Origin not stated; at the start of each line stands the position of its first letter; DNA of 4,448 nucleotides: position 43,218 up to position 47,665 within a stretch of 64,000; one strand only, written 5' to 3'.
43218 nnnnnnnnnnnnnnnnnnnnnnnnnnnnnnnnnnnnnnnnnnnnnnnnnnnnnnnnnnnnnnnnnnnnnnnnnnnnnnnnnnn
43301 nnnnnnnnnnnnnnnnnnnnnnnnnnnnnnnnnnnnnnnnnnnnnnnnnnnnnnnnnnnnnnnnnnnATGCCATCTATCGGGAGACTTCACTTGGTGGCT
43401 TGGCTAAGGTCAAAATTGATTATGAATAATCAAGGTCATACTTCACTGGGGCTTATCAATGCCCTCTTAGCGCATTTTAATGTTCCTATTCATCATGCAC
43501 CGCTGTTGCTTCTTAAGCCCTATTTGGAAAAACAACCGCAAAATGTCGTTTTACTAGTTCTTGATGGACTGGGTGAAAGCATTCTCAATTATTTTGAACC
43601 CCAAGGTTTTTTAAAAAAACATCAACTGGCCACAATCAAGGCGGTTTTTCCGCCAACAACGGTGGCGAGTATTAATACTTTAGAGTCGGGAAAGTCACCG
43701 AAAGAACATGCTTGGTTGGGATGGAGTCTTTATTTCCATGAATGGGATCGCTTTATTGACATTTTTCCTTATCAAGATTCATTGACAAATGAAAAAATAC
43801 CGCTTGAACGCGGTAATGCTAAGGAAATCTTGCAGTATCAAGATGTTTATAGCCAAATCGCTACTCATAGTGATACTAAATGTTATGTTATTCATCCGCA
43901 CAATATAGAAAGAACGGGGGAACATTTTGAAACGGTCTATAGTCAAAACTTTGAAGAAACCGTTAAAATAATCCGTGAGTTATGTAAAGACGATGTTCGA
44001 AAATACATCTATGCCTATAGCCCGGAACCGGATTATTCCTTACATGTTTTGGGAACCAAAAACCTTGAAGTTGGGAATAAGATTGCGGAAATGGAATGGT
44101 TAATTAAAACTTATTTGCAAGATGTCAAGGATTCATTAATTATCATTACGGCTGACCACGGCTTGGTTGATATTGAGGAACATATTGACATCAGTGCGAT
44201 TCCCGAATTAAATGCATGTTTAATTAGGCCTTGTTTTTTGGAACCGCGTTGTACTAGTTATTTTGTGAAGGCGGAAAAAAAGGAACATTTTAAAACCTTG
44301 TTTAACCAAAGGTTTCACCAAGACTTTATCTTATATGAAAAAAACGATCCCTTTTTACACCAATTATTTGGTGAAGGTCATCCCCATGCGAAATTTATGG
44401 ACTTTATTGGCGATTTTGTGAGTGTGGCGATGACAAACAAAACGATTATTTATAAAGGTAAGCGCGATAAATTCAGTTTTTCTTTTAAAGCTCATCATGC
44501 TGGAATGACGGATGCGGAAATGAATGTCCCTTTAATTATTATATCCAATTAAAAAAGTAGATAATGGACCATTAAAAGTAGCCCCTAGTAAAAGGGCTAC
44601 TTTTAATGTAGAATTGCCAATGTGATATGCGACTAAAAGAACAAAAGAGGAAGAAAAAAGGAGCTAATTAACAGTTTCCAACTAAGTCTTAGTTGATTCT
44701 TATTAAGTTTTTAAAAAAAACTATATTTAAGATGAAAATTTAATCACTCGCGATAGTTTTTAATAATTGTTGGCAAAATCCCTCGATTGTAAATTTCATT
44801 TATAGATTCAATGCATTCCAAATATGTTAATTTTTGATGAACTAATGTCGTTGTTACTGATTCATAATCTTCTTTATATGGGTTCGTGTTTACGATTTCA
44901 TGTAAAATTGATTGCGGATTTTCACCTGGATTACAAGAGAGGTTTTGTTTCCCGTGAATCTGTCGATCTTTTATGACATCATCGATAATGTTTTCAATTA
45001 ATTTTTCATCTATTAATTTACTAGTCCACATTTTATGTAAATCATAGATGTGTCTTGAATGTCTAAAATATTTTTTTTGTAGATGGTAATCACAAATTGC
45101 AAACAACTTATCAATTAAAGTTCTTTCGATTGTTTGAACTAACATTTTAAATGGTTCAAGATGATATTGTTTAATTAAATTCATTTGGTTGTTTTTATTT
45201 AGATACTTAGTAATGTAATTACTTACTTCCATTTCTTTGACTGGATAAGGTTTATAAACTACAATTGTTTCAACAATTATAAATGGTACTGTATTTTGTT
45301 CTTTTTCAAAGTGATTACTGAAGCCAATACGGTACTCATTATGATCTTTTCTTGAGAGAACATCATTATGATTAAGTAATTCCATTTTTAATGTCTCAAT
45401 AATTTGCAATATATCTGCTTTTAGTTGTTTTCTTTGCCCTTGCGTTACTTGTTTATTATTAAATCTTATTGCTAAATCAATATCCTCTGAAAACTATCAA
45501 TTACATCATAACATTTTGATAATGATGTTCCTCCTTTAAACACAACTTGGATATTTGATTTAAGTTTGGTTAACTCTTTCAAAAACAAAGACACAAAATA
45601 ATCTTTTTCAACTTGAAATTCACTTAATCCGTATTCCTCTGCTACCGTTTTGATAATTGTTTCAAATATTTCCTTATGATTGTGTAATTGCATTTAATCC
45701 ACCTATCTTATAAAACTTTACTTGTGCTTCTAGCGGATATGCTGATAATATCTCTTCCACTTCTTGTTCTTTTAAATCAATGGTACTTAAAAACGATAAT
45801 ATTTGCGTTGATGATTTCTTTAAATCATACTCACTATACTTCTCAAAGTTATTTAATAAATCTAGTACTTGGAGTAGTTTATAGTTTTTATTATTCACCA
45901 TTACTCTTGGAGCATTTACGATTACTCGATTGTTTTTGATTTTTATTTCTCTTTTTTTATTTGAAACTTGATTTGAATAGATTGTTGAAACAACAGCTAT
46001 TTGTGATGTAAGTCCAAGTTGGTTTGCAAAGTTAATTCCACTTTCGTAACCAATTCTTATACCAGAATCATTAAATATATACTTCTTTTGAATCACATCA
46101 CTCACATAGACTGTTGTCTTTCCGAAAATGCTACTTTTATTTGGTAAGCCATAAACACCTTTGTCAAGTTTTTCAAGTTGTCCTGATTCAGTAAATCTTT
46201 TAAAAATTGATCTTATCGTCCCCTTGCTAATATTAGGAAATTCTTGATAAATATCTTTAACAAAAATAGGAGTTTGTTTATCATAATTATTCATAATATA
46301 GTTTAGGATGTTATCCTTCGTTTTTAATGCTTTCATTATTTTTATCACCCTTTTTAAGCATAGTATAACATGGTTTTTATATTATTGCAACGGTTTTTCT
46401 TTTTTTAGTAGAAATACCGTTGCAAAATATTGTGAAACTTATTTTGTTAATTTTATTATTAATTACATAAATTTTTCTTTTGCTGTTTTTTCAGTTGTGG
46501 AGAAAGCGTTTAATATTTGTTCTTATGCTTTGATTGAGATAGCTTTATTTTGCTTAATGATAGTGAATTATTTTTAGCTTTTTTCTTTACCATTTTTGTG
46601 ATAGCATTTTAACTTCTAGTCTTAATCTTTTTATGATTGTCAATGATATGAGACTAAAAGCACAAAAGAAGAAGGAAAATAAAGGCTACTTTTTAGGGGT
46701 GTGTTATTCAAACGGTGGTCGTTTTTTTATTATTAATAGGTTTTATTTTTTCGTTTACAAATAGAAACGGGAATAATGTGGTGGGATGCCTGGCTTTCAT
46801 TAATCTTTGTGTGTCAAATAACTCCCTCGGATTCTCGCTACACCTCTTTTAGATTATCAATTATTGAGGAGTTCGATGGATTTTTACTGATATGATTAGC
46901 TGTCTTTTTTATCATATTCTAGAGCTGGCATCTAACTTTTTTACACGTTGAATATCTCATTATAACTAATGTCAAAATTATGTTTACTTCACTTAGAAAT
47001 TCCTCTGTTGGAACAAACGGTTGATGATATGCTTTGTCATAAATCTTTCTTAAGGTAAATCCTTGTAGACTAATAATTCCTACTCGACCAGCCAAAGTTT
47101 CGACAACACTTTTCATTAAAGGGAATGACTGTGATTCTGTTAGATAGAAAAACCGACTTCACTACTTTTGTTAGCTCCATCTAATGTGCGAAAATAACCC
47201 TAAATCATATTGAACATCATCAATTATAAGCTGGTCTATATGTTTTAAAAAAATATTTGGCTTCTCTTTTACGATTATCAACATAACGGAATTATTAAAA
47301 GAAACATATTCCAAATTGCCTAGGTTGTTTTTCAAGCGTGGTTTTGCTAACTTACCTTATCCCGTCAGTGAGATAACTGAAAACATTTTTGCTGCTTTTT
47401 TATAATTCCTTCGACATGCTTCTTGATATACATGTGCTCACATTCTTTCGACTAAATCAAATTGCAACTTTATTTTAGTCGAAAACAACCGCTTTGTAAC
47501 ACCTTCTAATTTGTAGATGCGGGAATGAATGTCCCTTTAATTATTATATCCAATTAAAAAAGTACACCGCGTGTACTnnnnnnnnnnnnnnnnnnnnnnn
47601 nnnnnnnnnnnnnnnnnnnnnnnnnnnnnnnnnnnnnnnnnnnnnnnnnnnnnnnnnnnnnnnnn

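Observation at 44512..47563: About 3-kb accessory island inserted at the 3' end of an AlkP-family gene, flanked by 48-bp direct repeats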

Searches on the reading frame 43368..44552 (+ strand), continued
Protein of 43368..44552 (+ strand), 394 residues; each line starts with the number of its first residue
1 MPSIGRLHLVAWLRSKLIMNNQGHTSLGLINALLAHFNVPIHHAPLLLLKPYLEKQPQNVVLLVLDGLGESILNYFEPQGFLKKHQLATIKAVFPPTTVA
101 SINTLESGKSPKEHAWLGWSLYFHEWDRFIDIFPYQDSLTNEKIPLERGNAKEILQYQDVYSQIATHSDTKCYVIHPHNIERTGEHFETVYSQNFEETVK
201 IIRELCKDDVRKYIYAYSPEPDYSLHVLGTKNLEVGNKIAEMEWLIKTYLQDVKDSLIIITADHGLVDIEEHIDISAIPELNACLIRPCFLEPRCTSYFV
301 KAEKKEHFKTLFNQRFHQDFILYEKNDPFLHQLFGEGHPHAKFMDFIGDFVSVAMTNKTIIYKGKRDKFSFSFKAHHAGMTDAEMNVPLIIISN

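Call 27: find_related_loci(query=A1, collection=genome_contigs, flank=7000)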
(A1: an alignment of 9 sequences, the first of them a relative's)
Query A1 (376 aa) in genome_contigs; peptide patterns used: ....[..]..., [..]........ (x = any residue, [..] = any of these).
540 stretches matched a pattern; 506 encode a relative of the query (tblastn E <= 1e-3); the best 80 are kept; 80 distinct loci.
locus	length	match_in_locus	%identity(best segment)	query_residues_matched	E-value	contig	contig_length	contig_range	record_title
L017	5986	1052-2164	72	6-376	0e+0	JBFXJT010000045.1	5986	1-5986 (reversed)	MAG: Bacilli bacterium isolate CA_2019_TPIn_58 NODE_55304_length_5986_cov_16.288445_TPIn, whole genome shotgun sequence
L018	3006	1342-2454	71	6-376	0e+0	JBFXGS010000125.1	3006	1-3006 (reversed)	MAG: Bacilli bacterium isolate CA_2019_TPIn_169 NODE_162681_length_3006_cov_3.995137_TPIn, whole genome shotgun sequence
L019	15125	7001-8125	65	1-376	5e-168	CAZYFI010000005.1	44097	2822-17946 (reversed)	MAG TPA_asm: uncultured Bacteroidales bacterium isolate SRP263991_co7_841 genome assembly, contig: NODE_886_length_44097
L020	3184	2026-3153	54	1-374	8e-136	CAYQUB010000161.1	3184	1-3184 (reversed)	MAG TPA_asm: uncultured Bacteroidales bacterium isolate binchicken_co220_56 genome assembly, contig: NODE_20730_length_3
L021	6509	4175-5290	38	3-374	9e-83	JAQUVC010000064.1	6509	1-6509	MAG: Bacilli bacterium isolate STD2_158 NODE_49877_length_6509_cov_13.014729_Sandtown_D2, whole genome shotgun sequence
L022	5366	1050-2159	38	6-373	4e-82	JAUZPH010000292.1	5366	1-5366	MAG: Bacillota bacterium isolate bin77(3d) BKMIHFNK_292, whole genome shotgun sequence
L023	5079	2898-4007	38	9-376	5e-81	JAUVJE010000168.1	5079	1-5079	MAG: Clostridia bacterium isolate CSMAG_446 CSMAG_446_k127_2784837_length_5079_cov_25.9495, whole genome shotgun sequenc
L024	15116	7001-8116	37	3-374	6e-80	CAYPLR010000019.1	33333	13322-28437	MAG TPA_asm: uncultured Bacteroidales bacterium isolate binchicken_co117_57 genome assembly, contig: NODE_2543_length_33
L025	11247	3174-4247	39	9-375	6e-78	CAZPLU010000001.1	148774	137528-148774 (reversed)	MAG TPA_asm: uncultured Eubacteriales bacterium isolate binchicken_co39_213 genome assembly, contig: NODE_132_length_148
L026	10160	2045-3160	39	3-374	1e-76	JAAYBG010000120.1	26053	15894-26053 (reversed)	MAG: Acholeplasmataceae bacterium isolate AS06rmzACSIP_268 694263_AS06, whole genome shotgun sequence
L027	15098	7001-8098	39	10-374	8e-77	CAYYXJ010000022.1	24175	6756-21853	MAG TPA_asm: uncultured Clostridiaceae bacterium isolate binchicken_co42_406 genome assembly, contig: NODE_2408_length_2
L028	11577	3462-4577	39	3-374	2e-76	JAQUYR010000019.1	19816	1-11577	MAG: Bacilli bacterium isolate STD2_241 NODE_9985_length_19816_cov_9.927421_Sandtown_D2, whole genome shotgun sequence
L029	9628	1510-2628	34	3-373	4e-75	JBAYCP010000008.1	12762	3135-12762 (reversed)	MAG: Bacilli bacterium isolate SO_2016_CLC_T2_30 scaffold05755_PH3_Jul20_2016, whole genome shotgun sequence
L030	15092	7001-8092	35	13-374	6e-75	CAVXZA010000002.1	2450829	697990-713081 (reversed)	MAG: uncultured Clostridia bacterium isolate MFD03804.bin.1.6 genome assembly, contig: contig_1162, whole genome shotgun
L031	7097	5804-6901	40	9-374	4e-74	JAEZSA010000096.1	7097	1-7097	MAG: Bacillota bacterium isolate OH_PDB_211 k127_535085, whole genome shotgun sequence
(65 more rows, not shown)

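Call 33: find_encoding_contigs(protein=P0004, flank=8000, max_places=4)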
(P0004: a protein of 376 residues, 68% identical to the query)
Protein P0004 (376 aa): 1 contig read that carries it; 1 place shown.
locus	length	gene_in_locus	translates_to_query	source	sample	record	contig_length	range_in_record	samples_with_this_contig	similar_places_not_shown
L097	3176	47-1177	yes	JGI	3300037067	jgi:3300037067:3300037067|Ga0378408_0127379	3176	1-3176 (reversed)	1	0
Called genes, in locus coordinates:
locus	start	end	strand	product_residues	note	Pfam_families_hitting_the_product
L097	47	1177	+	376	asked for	PF01663:Phosphodiest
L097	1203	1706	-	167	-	PF01467:CTP_transf_like, PF08218:Citrate_ly_lig (weak)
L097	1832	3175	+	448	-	?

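Call 34: find_encoding_contigs(protein=P0003, flank=8000, max_places=4)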
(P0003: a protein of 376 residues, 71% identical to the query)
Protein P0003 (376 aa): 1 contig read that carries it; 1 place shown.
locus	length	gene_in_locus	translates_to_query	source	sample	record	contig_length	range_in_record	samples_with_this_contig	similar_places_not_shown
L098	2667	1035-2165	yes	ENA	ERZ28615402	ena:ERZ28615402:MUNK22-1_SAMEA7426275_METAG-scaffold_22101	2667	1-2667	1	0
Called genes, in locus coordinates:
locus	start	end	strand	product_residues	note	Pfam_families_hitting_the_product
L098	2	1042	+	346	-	?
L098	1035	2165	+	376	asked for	PF01663:Phosphodiest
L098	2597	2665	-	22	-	?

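Call 35: find_encoding_contigs(protein=P0006, flank=8000, max_places=4)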
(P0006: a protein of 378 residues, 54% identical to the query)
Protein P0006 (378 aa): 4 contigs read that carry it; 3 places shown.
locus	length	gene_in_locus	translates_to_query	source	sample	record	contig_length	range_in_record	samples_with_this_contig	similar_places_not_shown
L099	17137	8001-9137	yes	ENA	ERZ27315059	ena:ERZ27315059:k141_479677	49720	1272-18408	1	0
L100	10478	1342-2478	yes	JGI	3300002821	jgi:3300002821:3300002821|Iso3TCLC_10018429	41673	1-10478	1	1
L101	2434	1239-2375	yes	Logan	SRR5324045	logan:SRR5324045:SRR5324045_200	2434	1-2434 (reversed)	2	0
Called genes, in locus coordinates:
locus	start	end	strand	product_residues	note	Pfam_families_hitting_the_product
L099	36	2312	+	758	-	PF17764:PriA_3primeBD, PF18319:Zn_ribbon_PriA (weak)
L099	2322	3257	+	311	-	PF00551:Formyl_trans_N, PF02911:Formyl_trans_C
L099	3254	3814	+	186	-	PF04608:PgpA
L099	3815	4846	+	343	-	PF10974:DUF2804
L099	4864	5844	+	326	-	PF01073:3Beta_HSD, PF01370:Epimerase, PF02719:Polysacc_synt_2, PF04321:RmlD_sub_bind, PF13460:NAD_binding_10 (weak), PF16363:GDP_Man_Dehyd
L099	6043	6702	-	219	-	PF07722:Peptidase_C26, PF00117:GATase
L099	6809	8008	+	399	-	PF03315:SDH_beta, PF03313:SDH_alpha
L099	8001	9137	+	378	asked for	PF01663:Phosphodiest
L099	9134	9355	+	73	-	-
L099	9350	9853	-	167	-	PF01467:CTP_transf_like, PF08218:Citrate_ly_lig (faint)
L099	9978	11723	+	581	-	PF00664:ABC_membrane, PF00005:ABC_tran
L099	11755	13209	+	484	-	PF00749:tRNA-synt_1c, PF19269:Anticodon_2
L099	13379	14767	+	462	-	PF01523:PmbA_TldD_1st (weak), PF19290:PmbA_TldD_2nd, PF19289:PmbA_TldD_3rd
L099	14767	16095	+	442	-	PF01523:PmbA_TldD_1st, PF19290:PmbA_TldD_2nd, PF19289:PmbA_TldD_3rd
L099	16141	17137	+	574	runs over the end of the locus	PF04851:ResIII, PF00270:DEAD, PF00271:Helicase_C, PF03880:DbpA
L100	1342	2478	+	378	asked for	PF01663:Phosphodiest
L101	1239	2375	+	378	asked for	PF01663:Phosphodiest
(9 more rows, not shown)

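Call 48: find_related_loci(query=A1, collection=metagenome_contigs, flank=10000)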
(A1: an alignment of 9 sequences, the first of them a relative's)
Query A1 (376 aa) in metagenome_contigs; peptide patterns used: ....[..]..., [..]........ (x = any residue, [..] = any of these).
494 stretches matched a pattern; 449 encode a relative of the query (tblastn E <= 1e-3); the best 80 are kept; 80 distinct loci.
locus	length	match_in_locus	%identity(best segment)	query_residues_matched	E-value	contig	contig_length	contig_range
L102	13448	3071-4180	55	7-374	2e-132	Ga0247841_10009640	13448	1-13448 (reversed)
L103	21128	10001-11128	50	1-374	2e-116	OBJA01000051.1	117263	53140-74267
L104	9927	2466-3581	38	3-374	1e-82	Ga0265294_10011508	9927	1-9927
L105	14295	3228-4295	39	9-373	3e-81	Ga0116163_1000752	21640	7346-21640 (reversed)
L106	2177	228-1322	37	10-374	4e-83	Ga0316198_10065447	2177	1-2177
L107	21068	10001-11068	39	9-373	2e-79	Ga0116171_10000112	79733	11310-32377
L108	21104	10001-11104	36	9-374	7e-79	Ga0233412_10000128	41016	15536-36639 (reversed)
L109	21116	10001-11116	39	3-374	1e-76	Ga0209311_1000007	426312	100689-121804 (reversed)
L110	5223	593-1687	37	9-371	3e-76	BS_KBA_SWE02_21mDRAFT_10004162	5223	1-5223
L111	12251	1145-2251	35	9-376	3e-76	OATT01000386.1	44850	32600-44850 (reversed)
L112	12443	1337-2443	35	9-376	3e-75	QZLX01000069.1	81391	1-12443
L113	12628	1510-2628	34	3-373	4e-75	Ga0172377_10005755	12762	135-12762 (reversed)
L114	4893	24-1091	37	9-374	6e-75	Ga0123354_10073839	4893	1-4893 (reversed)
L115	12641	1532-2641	35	9-376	4e-74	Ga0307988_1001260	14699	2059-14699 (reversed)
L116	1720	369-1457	37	1-374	1e-77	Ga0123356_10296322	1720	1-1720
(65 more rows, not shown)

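Call 57: find_encoding_contigs(protein=P0123, flank=8000, max_places=4)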
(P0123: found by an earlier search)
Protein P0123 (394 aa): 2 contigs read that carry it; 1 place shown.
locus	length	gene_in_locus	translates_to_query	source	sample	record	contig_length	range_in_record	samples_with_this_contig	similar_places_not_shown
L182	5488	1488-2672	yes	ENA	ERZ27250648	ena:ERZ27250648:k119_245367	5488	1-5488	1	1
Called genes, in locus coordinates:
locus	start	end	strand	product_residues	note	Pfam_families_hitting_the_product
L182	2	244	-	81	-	?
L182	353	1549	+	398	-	PF03315:SDH_beta, PF03313:SDH_alpha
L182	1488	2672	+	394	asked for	PF01663:Phosphodiest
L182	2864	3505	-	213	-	PF08843:AbiEii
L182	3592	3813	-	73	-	-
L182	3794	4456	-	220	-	-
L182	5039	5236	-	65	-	-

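Call 58: find_encoding_contigs(protein=P0126, flank=8000, max_places=4)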
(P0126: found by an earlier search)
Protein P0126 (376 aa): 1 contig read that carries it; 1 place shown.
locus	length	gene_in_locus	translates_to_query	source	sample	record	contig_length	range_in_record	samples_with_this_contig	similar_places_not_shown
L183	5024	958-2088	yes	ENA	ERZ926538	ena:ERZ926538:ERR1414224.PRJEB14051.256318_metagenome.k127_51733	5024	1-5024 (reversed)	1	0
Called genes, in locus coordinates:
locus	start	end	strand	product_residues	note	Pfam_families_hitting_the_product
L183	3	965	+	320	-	?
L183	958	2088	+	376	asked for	PF01663:Phosphodiest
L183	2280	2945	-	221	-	PF08843:AbiEii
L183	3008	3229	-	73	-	-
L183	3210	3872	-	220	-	-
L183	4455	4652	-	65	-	-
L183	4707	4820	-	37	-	-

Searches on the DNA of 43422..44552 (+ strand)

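Call 62: search_rna_families(source=L183, start=4800, end=5024, threshold=evalue, max_evalue=1)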
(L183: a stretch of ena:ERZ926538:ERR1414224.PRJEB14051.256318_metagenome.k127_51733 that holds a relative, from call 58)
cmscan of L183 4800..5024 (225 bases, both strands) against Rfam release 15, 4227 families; matches with E-value up to 1: 0.
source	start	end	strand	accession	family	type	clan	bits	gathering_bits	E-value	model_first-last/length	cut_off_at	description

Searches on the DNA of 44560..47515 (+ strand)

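Call 45: search_dna_similar(query=window:44560-47515:+, collection=phages, mode=distant, max_rows=10)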
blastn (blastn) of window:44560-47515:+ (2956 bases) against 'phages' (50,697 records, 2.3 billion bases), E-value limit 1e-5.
Records with a match: 2; places in all: 2; records where one place covers at least 80% of the query: 0.
Best place of each record, by identity: 80-90% 2.
By first word of the organism name: Mycoplasma 2.
By host as written in the record: - 2.
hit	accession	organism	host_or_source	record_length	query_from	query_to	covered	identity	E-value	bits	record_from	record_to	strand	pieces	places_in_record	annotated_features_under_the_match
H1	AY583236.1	Mycoplasma phage phiMFV1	-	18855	914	981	2%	82.6%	2e-8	68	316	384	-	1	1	none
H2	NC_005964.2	Mycoplasma phage phiMFV1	-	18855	914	981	2%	82.6%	2e-8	68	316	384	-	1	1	none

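Call 46: search_dna_similar(query=window:44560-47515:+, collection=plasmids, mode=distant, max_rows=10)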
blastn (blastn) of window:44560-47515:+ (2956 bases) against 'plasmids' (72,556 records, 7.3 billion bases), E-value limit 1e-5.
Records with a match: 1; places in all: 1; records where one place covers at least 80% of the query: 0.
Best place of each record, by identity: 80-90% 1.
By first word of the organism name: Emticicia 1.
By predicted mobility (MOB-suite, as given by PLSDB): non-mobilizable 1.
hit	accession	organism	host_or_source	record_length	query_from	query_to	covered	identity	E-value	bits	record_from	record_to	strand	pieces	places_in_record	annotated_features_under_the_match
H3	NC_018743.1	Emticicia oligotrophica DSM 17448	warm spring water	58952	915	984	2%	80.3%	3e-6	63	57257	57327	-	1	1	nucleotidyl transferase AbiEii/AbiGii toxin family protein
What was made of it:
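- On Prophage or phage satellite: The only phage hit is a 68-nt match to Mycoplasma phage phiMFV1 (its record annotates no feature there); it falls in the same AbiEii stretch as the lone plasmid hit (calls 45, 46).
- Tried and rejected: The only hits were 68-71-nt matches in a single stretch of abiEii (calls 45, 46).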

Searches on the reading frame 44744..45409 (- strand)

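Call 5: search_protein_families(library=pfam, proteins=[window:44744-45409:-], max_evalue=0.01)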
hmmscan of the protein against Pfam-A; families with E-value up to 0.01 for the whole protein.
window:44744-45409:- (221 aa): 1 family
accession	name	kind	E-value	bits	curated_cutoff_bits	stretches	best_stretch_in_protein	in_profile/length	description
PF08843.17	AbiEii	-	3e-09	37.6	22.5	1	22-161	82-192/238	Nucleotidyl transferase AbiEii toxin, Type IV TA system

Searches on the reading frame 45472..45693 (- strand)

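Call 5: search_protein_families(library=pfam, proteins=[window:45472-45693:-], max_evalue=0.01)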
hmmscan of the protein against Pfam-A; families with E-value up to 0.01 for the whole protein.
window:45472-45693:- (73 aa): 1 family
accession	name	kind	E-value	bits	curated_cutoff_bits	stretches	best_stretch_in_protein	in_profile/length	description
PF08843.17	AbiEii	-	0.00018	22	22.5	1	37-65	2-30/238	Nucleotidyl transferase AbiEii toxin, Type IV TA system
